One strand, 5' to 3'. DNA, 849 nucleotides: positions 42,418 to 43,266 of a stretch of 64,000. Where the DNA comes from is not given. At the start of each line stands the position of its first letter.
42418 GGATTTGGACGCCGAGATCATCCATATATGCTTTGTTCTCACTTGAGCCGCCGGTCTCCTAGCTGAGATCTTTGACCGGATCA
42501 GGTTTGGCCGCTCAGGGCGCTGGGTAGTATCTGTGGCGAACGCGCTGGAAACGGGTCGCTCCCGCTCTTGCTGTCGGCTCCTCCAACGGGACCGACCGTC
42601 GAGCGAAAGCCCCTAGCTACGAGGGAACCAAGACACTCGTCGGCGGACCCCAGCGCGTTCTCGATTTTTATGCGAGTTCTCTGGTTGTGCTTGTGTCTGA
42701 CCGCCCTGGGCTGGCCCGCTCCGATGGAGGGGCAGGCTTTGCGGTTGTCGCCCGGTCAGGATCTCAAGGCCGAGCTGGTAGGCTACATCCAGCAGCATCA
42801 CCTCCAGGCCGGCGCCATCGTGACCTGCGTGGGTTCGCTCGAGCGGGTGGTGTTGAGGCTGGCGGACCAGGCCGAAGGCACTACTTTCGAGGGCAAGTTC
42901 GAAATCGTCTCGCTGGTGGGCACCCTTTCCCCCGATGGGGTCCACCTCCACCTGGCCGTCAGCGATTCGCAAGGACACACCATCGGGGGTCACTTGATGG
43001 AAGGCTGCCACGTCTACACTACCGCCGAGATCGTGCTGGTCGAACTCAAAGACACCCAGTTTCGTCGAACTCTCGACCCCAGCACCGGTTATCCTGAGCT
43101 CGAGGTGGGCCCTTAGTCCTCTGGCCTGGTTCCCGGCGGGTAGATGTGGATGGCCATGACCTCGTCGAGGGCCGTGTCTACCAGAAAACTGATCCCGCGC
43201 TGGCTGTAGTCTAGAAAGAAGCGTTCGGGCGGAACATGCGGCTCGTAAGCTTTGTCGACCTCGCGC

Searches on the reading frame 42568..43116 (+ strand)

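Call 48: search_protein_families(library=pfam, proteins=[window:42568-43116:+], max_evalue=0.001)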
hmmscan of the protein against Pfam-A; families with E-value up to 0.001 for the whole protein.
window:42568-43116:+ (182 aa): 1 family
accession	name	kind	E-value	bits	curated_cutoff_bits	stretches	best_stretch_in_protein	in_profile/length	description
PF03479.20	PCC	-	3.9e-31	108.2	25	1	57-161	4-116/117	Plants and Prokaryotes Conserved (PCC) domain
